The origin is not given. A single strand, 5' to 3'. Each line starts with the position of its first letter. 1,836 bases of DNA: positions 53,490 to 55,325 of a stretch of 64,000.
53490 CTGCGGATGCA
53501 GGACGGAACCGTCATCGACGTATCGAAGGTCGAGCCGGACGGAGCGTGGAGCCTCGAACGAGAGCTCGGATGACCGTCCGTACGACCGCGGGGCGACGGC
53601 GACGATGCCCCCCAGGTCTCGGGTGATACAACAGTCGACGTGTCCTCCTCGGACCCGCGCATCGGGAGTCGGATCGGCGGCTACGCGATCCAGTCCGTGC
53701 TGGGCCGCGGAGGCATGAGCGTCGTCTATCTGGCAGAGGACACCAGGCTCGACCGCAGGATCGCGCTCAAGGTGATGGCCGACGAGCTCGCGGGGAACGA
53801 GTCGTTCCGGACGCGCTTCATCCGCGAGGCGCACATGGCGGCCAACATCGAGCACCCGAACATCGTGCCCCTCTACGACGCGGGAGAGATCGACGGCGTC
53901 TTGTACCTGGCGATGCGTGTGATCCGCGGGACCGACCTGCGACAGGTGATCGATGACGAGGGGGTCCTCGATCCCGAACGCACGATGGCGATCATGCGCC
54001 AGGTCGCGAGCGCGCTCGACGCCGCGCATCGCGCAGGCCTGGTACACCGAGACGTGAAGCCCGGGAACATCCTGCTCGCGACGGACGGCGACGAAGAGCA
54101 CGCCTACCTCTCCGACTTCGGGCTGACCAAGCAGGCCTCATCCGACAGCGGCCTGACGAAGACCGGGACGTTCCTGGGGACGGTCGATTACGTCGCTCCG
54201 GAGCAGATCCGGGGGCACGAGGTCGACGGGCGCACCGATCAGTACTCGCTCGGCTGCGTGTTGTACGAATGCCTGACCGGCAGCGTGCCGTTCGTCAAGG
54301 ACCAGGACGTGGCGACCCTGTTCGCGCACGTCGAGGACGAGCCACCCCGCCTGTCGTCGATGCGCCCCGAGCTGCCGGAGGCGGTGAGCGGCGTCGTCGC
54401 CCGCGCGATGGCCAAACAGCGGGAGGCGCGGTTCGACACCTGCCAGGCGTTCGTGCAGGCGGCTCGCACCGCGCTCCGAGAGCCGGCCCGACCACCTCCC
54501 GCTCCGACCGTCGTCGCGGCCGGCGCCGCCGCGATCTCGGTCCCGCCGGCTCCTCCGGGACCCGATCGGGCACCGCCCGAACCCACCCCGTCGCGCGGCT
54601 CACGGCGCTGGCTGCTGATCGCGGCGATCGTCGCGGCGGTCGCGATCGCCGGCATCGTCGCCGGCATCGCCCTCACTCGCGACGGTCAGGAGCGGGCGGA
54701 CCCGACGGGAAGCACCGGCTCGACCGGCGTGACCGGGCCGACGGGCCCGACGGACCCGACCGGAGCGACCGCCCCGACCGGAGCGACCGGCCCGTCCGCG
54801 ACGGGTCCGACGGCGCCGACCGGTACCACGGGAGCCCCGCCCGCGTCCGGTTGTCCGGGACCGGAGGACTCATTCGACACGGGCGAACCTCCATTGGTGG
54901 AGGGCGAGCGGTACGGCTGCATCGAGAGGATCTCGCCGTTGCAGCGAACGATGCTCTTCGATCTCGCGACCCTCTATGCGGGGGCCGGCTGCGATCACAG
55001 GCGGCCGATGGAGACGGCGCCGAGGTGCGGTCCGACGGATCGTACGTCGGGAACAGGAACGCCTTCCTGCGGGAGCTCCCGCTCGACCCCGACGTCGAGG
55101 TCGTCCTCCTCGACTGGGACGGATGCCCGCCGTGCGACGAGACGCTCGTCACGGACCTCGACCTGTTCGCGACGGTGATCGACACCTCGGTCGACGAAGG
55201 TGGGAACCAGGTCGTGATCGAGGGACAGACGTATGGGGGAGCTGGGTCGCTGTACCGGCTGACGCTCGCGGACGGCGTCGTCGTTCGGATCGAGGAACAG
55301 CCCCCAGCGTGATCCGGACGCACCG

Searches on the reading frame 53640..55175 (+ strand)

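Call 70: search_protein_families(library=pfam, proteins=[window:53640-55175:+], max_evalue=0.0001)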
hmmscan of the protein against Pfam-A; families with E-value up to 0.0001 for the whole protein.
window:53640-55175:+ (512 aa): 3 families
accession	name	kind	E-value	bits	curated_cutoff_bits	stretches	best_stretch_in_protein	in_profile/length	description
PF00069.31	Pkinase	-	3.3e-48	164.8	31.7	1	15-266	1-253/263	Protein kinase domain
PF07714.23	PK_Tyr_Ser-Thr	-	2.3e-30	106.2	23.1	1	17-265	3-249/258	Protein tyrosine and serine/threonine kinase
PF06293.20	Kdo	-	5.5e-07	29.7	21.3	1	98-161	103-167/207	Lipopolysaccharide kinase (Kdo/WaaP) family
